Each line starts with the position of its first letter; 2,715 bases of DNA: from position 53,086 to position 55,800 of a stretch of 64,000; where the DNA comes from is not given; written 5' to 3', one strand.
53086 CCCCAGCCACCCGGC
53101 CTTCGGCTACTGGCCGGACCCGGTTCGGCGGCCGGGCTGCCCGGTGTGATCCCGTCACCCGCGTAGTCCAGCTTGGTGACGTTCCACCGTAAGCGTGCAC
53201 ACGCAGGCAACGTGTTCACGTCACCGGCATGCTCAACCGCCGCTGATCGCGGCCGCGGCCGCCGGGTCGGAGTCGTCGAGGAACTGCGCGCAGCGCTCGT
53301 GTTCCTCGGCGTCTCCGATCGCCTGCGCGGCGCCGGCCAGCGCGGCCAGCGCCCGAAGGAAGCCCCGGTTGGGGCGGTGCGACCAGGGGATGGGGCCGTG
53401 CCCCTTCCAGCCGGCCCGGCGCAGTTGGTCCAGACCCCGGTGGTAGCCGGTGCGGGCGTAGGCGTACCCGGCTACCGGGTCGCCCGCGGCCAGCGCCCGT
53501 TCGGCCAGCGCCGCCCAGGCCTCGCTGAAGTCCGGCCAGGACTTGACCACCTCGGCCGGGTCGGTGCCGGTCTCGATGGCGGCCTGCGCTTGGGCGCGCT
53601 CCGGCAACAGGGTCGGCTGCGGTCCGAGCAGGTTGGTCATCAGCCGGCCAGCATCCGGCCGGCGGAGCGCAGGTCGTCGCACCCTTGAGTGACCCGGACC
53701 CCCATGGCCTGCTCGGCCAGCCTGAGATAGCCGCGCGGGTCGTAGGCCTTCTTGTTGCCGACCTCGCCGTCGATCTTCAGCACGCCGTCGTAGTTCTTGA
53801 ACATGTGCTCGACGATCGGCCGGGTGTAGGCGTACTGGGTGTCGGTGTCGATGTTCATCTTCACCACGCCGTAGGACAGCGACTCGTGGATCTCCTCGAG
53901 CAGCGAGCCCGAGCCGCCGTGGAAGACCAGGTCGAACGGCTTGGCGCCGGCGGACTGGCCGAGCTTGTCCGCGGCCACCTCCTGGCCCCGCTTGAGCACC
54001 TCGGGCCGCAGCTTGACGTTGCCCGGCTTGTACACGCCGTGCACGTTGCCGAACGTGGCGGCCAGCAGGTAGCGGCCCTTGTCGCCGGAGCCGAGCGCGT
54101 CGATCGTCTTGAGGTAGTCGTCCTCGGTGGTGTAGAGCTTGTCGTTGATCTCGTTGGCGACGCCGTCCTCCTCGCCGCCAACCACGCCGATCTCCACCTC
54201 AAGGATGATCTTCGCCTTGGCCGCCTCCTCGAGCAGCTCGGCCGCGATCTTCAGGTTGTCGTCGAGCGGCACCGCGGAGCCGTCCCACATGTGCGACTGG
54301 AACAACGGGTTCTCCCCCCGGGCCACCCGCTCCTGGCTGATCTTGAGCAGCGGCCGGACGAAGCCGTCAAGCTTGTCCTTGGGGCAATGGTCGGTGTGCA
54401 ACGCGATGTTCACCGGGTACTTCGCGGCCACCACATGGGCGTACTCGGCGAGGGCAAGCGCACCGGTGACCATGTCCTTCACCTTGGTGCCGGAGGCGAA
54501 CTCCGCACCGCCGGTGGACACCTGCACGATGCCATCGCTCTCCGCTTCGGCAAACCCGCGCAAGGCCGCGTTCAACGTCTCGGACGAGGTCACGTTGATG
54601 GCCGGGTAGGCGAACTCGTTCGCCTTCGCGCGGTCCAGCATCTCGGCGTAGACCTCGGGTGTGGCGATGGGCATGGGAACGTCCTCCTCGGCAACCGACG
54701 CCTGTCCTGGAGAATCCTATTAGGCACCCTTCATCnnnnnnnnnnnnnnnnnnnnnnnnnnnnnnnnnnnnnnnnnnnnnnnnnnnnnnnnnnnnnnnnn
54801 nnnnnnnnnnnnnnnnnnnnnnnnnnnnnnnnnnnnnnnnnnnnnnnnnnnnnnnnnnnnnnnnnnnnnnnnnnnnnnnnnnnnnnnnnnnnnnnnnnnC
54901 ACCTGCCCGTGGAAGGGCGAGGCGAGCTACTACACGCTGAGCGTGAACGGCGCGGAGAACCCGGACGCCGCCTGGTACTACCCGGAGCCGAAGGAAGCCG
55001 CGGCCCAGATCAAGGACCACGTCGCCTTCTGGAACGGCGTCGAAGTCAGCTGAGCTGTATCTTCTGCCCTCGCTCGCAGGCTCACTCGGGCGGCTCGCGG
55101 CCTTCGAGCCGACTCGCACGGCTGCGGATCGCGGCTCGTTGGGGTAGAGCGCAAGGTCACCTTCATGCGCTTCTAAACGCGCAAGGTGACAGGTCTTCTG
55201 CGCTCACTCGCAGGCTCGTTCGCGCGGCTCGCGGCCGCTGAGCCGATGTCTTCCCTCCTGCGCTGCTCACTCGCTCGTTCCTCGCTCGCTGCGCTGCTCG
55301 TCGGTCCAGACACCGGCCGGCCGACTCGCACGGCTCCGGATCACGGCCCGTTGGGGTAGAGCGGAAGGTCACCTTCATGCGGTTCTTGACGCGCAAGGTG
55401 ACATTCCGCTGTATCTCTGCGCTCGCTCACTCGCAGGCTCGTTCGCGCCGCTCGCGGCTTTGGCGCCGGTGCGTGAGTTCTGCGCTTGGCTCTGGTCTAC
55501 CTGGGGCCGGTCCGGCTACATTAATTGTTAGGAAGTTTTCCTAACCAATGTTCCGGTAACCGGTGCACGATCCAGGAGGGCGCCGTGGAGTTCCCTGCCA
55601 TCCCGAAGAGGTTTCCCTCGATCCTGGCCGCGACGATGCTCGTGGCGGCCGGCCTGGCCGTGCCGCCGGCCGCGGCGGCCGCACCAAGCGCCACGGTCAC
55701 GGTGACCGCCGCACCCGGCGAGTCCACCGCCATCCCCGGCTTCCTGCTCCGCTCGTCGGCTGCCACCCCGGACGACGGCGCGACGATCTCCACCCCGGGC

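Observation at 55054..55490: Repeat locus R4: a roughly 440-nt array filling the whole gap upstream of the GH2 glucosaminidase promoter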

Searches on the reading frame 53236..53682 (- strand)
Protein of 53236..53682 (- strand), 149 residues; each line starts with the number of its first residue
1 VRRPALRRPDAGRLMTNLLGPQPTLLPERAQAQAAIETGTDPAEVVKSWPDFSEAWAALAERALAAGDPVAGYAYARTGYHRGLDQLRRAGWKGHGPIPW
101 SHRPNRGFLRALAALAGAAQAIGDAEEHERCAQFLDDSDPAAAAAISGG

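Call 62: search_protein_families(library=pfam, proteins=[window:53236-53682:-], max_evalue=0.001)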
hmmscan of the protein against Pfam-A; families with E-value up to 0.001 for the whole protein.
window:53236-53682:- (149 aa): 1 family
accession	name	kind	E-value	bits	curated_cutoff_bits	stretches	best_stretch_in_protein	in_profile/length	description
PF11349.13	DUF3151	-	1.9e-58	196.5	28.4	1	20-144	2-126/127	Protein of unknown function (DUF3151)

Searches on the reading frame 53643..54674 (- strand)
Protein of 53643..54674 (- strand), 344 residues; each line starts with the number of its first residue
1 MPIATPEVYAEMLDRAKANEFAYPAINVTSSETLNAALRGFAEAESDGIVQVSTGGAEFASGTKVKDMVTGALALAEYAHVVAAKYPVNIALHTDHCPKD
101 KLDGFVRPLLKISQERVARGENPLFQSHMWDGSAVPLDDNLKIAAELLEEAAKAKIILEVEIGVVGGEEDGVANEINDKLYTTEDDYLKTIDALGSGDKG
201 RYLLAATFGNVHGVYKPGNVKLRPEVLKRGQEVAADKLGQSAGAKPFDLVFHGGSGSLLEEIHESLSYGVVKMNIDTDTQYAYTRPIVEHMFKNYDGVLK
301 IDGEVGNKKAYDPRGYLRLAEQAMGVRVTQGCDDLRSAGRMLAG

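Call 33: find_homologous_proteins(query=window:53643-54674:-, max_evalue=1e-100)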
Query window:53643-54674:- (344 aa): 7999 proteins with E <= 1e-100 among 8000 candidates; the best 120 are listed.
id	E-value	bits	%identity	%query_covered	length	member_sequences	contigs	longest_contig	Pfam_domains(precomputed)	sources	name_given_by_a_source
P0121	1.2e-224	763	100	100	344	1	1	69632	PF01116.27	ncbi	ncbi:MAG: class II fructose-bisphosphate aldolase [Labedaea sp.]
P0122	6.5e-207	704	91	100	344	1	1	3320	PF01116.27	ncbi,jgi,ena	-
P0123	1.3e-206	703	91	100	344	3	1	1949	PF01116.27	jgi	jgi:fructose-bisphosphate aldolase class II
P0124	1.8e-206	703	91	100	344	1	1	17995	PF01116.27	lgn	-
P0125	7.0e-206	701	91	100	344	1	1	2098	PF01116.27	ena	-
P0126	1.4e-205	700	90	100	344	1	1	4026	PF01116.27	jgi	jgi:fructose-bisphosphate aldolase class II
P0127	3.2e-205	699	90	100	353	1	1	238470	PF01116.27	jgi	jgi:fructose-bisphosphate aldolase class II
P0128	4.9e-205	698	90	100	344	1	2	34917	PF01116.27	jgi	jgi:fructose-bisphosphate aldolase class II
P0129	6.2e-205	698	91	100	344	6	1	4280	PF01116.27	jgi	jgi:fructose-bisphosphate aldolase class II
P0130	7.7e-204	694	90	100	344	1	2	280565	PF01116.27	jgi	jgi:fructose-bisphosphate aldolase, class II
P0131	5.2e-203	692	90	100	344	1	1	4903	PF01116.27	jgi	jgi:fructose-bisphosphate aldolase class II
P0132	5.9e-203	691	89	100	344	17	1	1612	PF01116.27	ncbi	-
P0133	1.2e-202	690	89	100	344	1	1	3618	PF01116.27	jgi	jgi:fructose-bisphosphate aldolase class II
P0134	2.1e-202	690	-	-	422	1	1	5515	PF01116.27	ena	-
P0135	3.3e-202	689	89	100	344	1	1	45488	PF01116.27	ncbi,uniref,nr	ncbi:MAG TPA: class II fructose-bisphosphate aldolase [Actinophytocola sp.]|uniref:class II fructose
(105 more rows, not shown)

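Call 34: find_encoding_contigs(protein=P0124, flank=10000, max_places=3)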
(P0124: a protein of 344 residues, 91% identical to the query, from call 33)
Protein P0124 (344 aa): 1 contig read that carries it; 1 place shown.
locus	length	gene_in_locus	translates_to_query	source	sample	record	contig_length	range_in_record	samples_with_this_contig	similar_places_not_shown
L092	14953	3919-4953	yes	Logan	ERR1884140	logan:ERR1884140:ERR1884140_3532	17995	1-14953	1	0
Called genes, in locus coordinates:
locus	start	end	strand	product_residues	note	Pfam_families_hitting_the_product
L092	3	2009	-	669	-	?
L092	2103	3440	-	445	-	PF00353:HemolysinCabind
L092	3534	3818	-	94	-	PF04248:NTP_transf_9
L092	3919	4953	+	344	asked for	PF01116:F_bP_aldolase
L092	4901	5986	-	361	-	-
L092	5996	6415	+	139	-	PF11349:DUF3151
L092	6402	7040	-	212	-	PF07510:GmrSD_C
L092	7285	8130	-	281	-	-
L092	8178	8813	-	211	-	-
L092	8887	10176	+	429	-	PF00709:Adenylsucc_synt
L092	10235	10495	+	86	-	PF02148:zf-UBP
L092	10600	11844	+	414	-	PF05977:MFS_3, PF07690:MFS_1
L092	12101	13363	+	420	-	PF00990:GGDEF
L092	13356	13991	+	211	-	PF13489:Methyltransf_23, PF13847:Methyltransf_31, PF08241:Methyltransf_11, PF08242:Methyltransf_12, PF13649:Methyltransf_25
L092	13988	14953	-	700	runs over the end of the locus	PF13176:TPR_7 (faint), PF13374:TPR_10 (faint), PF13424:TPR_12 (weak), PF17874:TPR_MalT (faint), PF00515:TPR_1 (faint), PF07719:TPR_2 (faint), PF13181:TPR_8 (faint), PF13424:TPR_12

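Call 35: find_encoding_contigs(protein=P0128, flank=10000, max_places=3)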
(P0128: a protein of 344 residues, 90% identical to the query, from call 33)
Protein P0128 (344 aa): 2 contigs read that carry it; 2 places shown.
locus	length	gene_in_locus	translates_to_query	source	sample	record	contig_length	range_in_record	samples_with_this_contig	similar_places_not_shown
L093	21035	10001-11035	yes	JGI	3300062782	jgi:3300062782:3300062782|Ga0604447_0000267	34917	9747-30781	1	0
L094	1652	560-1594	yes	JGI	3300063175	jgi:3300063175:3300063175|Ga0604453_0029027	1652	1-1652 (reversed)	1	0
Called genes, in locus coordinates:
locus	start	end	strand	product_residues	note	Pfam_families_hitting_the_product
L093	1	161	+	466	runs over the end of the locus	PF01565:FAD_binding_4, PF02913:FAD-oxidase_C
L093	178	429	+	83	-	PF07362:CcdA (faint)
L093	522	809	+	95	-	PF01850:PIN (weak)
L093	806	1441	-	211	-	PF09335:VTT_dom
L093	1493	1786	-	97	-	-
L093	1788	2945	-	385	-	PF01979:Amidohydro_1, PF07969:Amidohydro_3 (weak)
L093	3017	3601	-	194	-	PF04542:Sigma70_r2, PF08281:Sigma70_r4_2, PF04545:Sigma70_r4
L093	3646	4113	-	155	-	PF01243:PNPOx_N, PF12900:Pyridox_ox_2 (weak)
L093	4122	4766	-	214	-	PF00440:TetR_N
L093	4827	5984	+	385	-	PF02771:Acyl-CoA_dh_N, PF00441:Acyl-CoA_dh_1 (weak), PF08028:Acyl-CoA_dh_2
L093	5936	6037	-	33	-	-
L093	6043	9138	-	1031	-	PF22666:Glyco_hydro_2_N2, PF00703:Glyco_hydro_2, PF18368:Ig_GlcNase, PF03422:CBM_6, PF16990:CBM_35, PF18099:CBM_35_2 (weak), PF22704:CBM13-like (weak)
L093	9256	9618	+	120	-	PF18029:Glyoxalase_6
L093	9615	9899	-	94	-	PF04248:NTP_transf_9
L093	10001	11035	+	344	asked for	PF01116:F_bP_aldolase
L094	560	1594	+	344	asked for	PF01116:F_bP_aldolase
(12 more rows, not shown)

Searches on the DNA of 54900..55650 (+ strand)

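Call 11: search_rna_families(source=window, start=54900, end=55650, threshold=evalue, max_evalue=10)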
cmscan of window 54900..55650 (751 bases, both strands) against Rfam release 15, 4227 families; matches with E-value up to 10: 1.
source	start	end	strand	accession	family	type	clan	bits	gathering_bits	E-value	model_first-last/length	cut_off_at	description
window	55346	55424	+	RF04159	MIR1437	Gene; miRNA;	-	15.4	168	8.3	1-192/192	no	MIR1437 microRNA precursor family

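Call 48: search_dna_similar(query=window:55054-55500:+, collection=plasmids, mode=distant, max_evalue=0.01, max_rows=20)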
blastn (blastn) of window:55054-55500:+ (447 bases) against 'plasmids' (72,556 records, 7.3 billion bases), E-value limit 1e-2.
No match.
